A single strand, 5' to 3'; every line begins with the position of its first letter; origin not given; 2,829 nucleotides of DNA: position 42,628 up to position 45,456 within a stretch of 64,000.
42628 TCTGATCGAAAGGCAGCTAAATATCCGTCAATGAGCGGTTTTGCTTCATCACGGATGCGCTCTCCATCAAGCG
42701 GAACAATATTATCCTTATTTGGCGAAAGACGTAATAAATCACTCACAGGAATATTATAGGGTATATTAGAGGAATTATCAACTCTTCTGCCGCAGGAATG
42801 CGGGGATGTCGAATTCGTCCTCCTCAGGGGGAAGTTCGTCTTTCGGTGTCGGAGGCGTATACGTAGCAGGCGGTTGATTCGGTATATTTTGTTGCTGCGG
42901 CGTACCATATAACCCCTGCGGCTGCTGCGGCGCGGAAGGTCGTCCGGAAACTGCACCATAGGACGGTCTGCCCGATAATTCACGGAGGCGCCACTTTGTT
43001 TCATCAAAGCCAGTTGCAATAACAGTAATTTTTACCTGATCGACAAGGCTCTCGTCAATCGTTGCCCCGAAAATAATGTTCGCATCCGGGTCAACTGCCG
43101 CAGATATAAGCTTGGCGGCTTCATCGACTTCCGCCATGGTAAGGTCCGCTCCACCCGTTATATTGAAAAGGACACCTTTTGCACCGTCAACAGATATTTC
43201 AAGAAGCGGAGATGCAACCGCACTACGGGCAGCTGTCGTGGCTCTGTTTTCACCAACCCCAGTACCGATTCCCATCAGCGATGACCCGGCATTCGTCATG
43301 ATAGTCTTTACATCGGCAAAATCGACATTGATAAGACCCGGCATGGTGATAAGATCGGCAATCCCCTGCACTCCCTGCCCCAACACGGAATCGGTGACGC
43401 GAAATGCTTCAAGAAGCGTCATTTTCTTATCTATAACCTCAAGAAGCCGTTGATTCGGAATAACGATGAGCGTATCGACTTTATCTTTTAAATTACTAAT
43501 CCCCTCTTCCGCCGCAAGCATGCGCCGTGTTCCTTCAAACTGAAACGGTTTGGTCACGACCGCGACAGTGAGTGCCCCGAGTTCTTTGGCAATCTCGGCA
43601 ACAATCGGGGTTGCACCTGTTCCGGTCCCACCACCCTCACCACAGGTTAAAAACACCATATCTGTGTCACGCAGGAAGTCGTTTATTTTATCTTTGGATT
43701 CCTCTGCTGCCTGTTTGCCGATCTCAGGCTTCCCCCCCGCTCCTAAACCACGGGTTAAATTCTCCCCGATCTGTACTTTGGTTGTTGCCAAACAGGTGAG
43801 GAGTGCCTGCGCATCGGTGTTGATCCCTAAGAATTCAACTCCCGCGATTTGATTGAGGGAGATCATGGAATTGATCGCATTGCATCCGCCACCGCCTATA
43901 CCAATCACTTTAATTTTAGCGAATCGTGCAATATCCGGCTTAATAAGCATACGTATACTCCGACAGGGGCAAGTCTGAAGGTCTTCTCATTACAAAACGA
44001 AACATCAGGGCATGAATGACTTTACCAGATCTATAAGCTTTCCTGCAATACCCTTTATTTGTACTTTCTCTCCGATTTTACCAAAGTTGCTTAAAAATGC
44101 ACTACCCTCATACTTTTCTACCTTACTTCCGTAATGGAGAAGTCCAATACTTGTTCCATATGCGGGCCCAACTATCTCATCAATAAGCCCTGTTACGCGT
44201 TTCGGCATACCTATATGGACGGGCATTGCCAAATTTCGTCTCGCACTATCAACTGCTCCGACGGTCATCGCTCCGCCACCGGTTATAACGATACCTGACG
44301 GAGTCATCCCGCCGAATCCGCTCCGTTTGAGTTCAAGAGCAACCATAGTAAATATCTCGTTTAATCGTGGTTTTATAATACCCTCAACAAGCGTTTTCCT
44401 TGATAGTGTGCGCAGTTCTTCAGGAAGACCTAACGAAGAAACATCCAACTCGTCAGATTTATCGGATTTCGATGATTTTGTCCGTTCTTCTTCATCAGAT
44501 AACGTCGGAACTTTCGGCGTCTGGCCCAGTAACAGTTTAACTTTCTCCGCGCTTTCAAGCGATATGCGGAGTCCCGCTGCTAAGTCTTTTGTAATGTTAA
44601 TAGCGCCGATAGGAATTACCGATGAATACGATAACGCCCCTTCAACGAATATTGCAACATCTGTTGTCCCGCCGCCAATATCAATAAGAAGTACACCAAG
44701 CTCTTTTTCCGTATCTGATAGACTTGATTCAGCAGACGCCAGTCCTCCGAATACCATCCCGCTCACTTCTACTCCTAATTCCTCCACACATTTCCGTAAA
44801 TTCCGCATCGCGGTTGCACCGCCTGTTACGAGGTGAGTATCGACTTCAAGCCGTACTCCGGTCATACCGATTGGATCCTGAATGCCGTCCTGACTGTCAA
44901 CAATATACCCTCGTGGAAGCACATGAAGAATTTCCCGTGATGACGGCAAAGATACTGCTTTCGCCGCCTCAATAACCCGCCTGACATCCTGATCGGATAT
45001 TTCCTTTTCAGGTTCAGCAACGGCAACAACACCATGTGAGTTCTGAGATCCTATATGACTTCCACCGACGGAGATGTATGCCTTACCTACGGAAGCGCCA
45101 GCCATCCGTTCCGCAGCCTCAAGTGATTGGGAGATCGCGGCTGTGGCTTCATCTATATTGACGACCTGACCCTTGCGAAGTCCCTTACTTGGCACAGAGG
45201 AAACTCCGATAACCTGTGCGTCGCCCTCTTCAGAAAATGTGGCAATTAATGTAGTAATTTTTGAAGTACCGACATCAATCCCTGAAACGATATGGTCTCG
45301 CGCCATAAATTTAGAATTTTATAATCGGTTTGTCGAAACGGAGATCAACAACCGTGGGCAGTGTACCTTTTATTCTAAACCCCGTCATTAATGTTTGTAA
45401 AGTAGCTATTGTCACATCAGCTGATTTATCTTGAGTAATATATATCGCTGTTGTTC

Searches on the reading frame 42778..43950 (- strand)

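Call 63: search_protein_families(library=pfam, proteins=[window:42778-43950:-], max_evalue=0.00001)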
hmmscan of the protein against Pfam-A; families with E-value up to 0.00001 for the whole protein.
window:42778-43950:- (390 aa): 2 families
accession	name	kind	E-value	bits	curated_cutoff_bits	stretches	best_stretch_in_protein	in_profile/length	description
PF00091.31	Tubulin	-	4.6e-49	167.7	33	1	12-173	1-189/190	Tubulin/FtsZ family, GTPase domain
PF12327.13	FtsZ_C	-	8.7e-35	119.3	27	1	222-316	1-95/95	FtsZ family, C-terminal domain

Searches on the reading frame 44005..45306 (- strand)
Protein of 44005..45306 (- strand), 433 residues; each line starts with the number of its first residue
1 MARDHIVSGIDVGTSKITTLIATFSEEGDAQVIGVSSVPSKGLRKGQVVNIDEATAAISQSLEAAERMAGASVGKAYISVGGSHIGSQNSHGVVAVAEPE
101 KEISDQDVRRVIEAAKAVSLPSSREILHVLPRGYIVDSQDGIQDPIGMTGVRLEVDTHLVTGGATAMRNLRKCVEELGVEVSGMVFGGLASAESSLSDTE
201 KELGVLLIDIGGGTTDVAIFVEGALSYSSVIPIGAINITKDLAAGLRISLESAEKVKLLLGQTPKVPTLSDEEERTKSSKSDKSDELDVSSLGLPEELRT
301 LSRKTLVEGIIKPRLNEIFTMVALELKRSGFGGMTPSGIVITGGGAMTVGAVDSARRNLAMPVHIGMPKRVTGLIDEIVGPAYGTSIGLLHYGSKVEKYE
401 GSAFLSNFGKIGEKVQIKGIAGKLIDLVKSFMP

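Call 63: search_protein_families(library=pfam, proteins=[window:44005-45306:-], max_evalue=0.00001)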
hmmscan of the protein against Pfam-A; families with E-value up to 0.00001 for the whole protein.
window:44005-45306:- (433 aa): 3 families
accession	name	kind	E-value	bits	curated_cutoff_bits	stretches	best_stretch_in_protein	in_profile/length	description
PF14450.12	FtsA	-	6.6e-36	123.9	31.8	2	207-388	2-127/127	Cell division protein FtsA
PF02491.25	SHS2_FTSA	-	1.6e-32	112.1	25.4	1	82-161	1-79/79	SHS2 domain inserted in FTSA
PF06723.19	MreB_Mbl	-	3.4e-09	36.4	27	1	185-366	127-304/327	MreB/Mbl protein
